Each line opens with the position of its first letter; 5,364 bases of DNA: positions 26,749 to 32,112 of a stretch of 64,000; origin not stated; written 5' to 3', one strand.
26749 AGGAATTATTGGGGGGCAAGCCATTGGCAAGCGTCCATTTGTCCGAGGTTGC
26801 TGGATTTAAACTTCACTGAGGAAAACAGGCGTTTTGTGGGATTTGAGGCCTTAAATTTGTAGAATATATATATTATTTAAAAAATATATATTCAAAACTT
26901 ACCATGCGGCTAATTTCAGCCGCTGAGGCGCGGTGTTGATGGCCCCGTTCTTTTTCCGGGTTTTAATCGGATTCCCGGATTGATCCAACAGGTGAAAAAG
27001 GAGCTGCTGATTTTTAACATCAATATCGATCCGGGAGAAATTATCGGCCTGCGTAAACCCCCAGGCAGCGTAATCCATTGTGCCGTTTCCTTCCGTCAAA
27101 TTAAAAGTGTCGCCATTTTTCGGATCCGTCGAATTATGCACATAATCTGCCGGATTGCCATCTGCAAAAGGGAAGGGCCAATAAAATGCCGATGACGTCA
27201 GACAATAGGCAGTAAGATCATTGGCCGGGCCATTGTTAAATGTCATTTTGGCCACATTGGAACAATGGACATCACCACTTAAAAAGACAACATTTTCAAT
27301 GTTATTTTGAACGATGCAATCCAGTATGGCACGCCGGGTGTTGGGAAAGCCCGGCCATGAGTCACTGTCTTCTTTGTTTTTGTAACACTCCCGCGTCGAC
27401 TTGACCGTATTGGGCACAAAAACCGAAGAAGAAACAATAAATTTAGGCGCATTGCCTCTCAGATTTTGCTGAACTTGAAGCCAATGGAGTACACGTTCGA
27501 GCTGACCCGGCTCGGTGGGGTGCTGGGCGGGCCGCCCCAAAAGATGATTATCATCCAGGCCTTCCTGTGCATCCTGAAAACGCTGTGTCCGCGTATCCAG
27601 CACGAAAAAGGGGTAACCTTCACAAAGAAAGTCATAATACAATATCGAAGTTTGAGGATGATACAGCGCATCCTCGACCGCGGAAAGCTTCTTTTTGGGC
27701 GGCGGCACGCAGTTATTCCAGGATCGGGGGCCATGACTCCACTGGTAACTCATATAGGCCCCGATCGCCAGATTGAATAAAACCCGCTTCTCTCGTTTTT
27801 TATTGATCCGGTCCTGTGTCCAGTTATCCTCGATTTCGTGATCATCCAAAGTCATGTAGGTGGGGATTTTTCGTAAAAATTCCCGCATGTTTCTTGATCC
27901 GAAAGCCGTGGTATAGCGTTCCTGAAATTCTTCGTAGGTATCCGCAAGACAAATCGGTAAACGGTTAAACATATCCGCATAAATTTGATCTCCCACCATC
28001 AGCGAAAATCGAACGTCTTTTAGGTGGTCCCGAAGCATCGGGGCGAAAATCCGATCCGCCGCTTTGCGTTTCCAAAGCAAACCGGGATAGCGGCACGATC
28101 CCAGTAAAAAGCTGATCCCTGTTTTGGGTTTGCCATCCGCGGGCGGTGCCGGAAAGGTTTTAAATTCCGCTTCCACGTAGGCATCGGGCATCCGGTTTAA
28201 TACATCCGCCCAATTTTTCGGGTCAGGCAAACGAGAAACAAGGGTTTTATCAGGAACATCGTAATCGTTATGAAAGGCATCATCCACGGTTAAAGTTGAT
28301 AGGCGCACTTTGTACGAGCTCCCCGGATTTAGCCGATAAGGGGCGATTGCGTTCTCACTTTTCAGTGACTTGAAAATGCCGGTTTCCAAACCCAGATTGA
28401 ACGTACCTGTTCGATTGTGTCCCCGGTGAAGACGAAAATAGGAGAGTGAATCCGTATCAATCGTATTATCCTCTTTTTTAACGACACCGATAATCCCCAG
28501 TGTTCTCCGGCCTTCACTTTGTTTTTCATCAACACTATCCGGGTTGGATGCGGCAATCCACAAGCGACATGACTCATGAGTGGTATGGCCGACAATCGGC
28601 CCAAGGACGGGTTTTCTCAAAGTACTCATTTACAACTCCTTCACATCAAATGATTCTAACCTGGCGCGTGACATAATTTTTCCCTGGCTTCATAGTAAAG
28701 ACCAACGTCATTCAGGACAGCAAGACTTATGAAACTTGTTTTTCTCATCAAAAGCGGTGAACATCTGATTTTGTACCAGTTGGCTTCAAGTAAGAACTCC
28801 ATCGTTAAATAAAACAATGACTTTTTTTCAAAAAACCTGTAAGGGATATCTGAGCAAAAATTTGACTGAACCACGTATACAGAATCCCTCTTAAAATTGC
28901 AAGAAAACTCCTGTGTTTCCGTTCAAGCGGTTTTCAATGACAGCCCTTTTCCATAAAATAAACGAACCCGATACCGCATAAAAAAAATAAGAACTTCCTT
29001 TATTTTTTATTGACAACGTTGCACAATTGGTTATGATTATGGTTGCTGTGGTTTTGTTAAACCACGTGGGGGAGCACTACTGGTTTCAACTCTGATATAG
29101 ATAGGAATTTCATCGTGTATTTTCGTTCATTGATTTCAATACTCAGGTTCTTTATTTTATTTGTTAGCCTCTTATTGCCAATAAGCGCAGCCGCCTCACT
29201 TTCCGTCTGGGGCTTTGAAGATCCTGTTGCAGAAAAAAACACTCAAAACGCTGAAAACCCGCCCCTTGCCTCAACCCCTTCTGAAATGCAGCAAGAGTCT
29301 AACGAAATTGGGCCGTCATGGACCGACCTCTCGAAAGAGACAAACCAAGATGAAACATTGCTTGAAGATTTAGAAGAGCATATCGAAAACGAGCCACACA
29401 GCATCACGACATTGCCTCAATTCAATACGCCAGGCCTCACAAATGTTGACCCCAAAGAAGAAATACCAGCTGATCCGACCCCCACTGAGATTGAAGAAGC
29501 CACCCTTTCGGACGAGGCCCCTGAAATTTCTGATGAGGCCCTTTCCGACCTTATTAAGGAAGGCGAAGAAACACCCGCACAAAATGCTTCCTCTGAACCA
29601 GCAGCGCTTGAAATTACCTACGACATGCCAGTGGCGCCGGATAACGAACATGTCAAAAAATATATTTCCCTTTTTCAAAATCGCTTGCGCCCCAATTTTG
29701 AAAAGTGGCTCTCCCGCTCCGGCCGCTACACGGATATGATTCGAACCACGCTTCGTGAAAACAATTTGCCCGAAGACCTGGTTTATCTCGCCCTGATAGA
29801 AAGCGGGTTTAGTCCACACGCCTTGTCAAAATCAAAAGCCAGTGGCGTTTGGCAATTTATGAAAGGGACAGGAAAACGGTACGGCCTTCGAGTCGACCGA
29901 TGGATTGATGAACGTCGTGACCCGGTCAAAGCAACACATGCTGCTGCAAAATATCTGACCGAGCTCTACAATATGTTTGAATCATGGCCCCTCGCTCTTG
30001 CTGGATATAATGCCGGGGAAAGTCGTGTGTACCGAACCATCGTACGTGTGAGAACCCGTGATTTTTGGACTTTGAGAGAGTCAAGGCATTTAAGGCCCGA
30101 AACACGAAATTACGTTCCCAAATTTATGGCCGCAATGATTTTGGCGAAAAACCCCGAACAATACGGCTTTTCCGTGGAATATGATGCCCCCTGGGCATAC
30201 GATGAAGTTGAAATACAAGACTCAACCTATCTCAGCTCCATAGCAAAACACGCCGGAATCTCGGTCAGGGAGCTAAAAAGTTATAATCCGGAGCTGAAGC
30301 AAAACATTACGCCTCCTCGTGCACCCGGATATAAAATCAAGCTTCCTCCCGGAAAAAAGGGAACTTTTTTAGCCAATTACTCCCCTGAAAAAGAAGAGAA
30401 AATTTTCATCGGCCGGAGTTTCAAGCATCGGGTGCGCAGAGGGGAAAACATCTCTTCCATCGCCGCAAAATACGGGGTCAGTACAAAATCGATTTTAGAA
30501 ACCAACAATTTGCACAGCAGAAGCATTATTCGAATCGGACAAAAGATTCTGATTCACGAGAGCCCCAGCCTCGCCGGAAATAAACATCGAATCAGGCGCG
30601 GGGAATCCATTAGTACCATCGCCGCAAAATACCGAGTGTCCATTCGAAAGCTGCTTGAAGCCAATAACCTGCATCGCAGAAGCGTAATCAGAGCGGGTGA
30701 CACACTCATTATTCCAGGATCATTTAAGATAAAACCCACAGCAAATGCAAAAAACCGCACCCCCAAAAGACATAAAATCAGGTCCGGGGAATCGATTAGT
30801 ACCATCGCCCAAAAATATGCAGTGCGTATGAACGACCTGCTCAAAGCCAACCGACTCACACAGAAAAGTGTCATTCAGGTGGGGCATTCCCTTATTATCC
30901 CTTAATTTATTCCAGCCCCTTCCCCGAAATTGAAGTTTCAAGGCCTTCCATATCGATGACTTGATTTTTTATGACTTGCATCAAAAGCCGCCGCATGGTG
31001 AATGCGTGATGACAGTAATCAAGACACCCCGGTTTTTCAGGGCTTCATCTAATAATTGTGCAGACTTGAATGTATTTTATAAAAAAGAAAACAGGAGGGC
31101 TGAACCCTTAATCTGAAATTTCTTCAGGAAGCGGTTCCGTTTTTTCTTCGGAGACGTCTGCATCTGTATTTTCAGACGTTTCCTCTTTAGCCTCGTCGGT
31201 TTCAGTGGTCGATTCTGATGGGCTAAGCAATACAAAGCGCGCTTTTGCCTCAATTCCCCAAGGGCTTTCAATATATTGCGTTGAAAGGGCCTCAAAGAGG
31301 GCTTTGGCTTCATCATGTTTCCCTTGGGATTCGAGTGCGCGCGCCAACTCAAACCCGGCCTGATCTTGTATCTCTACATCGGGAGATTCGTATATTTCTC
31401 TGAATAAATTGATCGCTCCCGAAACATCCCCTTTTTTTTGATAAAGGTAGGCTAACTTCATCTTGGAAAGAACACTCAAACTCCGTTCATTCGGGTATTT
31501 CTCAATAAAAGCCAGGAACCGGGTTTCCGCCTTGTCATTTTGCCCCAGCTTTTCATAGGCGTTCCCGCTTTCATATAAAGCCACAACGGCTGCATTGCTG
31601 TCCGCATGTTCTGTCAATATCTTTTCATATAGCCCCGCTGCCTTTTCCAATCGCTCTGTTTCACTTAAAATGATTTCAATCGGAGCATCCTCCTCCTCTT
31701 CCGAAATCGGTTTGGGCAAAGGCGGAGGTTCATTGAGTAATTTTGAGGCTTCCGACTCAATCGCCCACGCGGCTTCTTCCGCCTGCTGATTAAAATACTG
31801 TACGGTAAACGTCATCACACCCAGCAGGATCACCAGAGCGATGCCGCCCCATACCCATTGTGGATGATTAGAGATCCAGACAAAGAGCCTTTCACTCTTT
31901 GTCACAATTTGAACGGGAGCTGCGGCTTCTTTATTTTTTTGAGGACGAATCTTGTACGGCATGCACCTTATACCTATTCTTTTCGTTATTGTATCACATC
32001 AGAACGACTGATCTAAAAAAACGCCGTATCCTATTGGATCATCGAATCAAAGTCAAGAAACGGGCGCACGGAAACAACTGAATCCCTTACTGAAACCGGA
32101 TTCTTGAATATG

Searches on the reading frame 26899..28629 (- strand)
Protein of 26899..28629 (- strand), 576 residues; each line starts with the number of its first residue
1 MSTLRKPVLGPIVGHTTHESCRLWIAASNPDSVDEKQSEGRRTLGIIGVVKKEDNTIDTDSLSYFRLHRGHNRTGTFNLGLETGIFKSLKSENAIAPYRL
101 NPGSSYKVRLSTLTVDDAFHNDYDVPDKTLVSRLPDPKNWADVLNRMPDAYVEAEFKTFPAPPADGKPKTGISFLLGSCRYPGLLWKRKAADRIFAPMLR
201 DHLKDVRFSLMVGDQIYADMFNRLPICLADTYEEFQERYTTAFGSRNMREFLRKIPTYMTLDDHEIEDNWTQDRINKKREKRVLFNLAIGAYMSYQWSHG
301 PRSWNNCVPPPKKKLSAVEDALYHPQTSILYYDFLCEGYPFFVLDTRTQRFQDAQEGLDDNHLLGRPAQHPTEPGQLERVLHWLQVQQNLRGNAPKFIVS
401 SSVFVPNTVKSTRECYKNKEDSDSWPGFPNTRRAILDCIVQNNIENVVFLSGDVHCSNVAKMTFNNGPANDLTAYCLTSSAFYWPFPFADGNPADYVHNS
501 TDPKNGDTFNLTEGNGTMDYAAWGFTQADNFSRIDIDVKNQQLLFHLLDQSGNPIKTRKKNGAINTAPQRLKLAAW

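Call 72: search_protein_families(library=pfam, proteins=[window:26899-28629:-], max_evalue=0.00001)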
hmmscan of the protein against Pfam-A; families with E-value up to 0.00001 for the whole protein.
window:26899-28629:- (576 aa): 1 family
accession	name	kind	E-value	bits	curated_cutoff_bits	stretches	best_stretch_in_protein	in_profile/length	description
PF09423.15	PhoD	-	5.3e-24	85.4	27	1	195-464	17-273/343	PhoD-like phosphatase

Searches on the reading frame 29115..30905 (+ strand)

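Call 72: search_protein_families(library=pfam, proteins=[window:29115-30905:+], max_evalue=0.00001)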
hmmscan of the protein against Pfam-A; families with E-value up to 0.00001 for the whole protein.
window:29115-30905:+ (596 aa): 5 families
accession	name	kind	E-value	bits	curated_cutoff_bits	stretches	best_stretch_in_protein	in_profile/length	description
PF01476.26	LysM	-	3.5e-41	139.3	20.9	3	438-480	1-42/43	LysM domain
PF01464.25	SLT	-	2.2e-28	98.6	21.3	1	212-319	7-115/117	Transglycosylase SLT domain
PF23473.1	LysM3_LYK4_5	-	2e-19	69.9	29.3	1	440-472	7-39/48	LYK4/5 LysM3 domain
PF23577.1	LysM_RLK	-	7.7e-09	35.9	27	0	368-395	6-33/44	LysM domain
PF23446.1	LysM1_NFP_LYK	-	9.9e-09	36.4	36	0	445-480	17-53/60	NFP/LYK LysM1 domain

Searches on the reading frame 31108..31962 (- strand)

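Call 72: search_protein_families(library=pfam, proteins=[window:31108-31962:-], max_evalue=0.00001)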
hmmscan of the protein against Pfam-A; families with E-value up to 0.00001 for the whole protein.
window:31108-31962:- (284 aa): 9 families
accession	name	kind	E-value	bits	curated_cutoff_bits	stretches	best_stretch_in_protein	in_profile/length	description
PF13174.12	TPR_6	-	3.7e-16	59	26.3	0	128-158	2-32/33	Tetratricopeptide repeat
PF13428.12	TPR_14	-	6.7e-13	48.4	23.5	0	204-242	5-43/44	Tetratricopeptide repeat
PF14559.12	TPR_19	-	1.2e-10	42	25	0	103-160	5-60/68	Tetratricopeptide repeat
PF07719.23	TPR_2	-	1.9e-10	40.5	27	0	128-158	3-33/34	Tetratricopeptide repeat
PF13176.12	TPR_7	-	2.2e-09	37.1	27.9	0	128-151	1-24/36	Tetratricopeptide repeat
PF13432.12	TPR_16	-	2.4e-09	37.9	32.7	0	169-226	2-57/65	Tetratricopeptide repeat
PF13181.12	TPR_8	-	7.5e-07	29.3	25.7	0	205-225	6-26/34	Tetratricopeptide repeat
PF00515.34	TPR_1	-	6e-06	26.3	27.8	0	127-146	2-21/34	Tetratricopeptide repeat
PF13424.12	TPR_12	-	8.8e-06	26.3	30.1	0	98-149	12-68/77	Tetratricopeptide repeat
